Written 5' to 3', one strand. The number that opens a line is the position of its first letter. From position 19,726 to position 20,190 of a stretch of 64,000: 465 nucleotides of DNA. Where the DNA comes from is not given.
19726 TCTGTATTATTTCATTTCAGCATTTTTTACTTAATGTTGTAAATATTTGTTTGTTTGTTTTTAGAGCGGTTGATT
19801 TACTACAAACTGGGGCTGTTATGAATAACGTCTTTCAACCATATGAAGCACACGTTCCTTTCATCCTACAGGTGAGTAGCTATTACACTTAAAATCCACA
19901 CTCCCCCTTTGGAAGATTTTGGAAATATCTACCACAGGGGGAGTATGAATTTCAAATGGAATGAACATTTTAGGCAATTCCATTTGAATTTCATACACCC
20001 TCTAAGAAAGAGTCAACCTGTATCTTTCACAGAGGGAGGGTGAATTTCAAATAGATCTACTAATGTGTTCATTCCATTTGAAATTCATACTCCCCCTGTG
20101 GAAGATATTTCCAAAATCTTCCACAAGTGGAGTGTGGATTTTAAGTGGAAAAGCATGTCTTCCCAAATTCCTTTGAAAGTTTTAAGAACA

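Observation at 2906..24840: Non-autonomous elements sit 9-33 bp downstream of four splice donors in a row.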

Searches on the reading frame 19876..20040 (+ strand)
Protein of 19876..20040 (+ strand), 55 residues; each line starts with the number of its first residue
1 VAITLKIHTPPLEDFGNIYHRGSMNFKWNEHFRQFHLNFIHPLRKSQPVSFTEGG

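Call 74: find_homologous_proteins(query=A2, max_evalue=10)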
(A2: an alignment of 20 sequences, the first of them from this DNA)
Query A2 (20 sequences) (55 aa, profile of the alignment): 23 proteins with E <= 10 among 264 candidates.
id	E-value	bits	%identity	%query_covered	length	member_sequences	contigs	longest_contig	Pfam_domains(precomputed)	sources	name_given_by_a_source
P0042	4.2e-14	69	59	49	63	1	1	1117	-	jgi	jgi:hypothetical protein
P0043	1.5e-9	55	54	47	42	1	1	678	-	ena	-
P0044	6.0e-9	53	60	45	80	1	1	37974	-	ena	-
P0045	4.2e-8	50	52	42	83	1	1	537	-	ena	-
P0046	7.7e-8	49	46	49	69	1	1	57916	-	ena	-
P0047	4.2e-7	47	63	49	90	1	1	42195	-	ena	-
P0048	5.8e-7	46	82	31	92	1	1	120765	-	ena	-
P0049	6.3e-7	46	62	38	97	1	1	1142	-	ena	-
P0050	1.3e-6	45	43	25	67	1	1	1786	-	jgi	jgi:hypothetical protein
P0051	1.5e-6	45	41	71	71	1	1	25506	-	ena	-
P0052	4.3e-6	44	60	45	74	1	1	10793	-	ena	-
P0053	1.2e-5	42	57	38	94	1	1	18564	-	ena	-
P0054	2.1e-5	41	31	49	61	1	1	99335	-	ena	-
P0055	3.9e-4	37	73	27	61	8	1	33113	-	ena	-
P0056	5.4e-4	37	48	38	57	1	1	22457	-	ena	-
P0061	2.5e-1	28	73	20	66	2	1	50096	-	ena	-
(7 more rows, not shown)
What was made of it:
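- Tried and rejected: A profile of peptides spuriously encoded by the hairpin family (A2) retrieved 23 ORFs (call 74).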

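Call 75: find_encoding_contigs(protein=P0048, flank=10000, max_places=10)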
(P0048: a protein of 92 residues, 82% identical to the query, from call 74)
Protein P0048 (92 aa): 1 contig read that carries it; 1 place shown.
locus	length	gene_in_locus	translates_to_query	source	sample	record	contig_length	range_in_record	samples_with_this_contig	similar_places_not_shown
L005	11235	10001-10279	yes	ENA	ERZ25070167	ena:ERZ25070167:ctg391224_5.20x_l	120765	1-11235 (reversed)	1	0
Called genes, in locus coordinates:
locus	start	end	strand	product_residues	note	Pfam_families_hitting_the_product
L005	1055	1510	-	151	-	-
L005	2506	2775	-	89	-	-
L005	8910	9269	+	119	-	-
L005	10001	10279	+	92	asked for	-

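Call 76: find_encoding_contigs(protein=P0054, flank=10000, max_places=10)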
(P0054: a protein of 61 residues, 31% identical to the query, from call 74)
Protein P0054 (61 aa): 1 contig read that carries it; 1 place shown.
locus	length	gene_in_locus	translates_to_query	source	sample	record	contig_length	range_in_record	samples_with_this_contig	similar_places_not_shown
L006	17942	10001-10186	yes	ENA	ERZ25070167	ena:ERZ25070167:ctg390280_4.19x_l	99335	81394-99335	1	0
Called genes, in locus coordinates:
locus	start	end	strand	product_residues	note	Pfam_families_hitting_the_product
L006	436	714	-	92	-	-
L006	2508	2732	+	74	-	-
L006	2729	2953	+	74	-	-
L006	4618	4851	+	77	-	-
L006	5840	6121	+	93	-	-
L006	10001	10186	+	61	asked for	-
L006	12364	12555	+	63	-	-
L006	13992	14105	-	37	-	-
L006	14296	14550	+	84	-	-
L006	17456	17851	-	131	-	-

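Call 81: find_encoding_contigs(protein=P0046, flank=10000, max_places=10)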
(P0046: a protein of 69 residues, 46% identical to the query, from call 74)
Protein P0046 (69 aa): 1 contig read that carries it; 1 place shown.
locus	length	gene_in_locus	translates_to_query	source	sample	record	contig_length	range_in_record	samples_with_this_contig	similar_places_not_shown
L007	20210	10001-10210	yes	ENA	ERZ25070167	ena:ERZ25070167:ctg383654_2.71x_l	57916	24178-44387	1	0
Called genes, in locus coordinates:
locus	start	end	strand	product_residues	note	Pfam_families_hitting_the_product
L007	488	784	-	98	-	-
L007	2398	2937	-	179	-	-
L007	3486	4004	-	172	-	-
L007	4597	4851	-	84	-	-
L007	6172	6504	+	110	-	-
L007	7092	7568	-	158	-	-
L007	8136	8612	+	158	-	-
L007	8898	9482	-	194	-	-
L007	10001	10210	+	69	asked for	-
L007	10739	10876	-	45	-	-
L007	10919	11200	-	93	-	-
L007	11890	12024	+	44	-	-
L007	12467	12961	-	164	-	-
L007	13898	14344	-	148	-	-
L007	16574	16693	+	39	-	-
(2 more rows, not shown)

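Call 82: find_encoding_contigs(protein=P0061, flank=10000, max_places=10)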
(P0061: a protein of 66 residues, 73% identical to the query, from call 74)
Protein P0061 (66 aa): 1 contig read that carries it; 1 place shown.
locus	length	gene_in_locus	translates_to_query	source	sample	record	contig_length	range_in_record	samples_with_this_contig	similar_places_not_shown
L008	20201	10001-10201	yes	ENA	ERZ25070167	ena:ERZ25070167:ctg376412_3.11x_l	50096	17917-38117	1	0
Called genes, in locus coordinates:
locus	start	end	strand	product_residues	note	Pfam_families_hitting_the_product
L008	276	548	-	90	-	-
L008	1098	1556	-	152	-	-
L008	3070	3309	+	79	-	PF23268:RIN1 (weak)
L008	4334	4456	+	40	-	-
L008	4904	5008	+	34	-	-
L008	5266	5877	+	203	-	-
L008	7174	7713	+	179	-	-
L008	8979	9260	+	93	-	-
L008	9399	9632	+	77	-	-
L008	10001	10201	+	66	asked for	-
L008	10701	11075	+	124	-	-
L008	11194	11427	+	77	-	PF02204:VPS9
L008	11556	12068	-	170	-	-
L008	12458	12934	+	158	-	-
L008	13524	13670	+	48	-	-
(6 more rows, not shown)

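Call 83: find_encoding_contigs(protein=P0047, flank=10000, max_places=10)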
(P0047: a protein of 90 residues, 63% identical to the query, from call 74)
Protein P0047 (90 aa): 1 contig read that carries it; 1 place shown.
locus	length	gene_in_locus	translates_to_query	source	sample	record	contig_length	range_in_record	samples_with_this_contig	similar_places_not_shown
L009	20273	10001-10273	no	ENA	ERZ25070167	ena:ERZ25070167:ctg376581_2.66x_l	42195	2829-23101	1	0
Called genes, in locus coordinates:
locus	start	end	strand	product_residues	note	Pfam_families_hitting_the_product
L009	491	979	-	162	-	-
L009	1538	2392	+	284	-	-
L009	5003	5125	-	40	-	-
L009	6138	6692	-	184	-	-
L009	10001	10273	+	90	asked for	-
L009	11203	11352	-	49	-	-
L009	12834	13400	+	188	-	-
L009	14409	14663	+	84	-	-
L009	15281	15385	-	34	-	-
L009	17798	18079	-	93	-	-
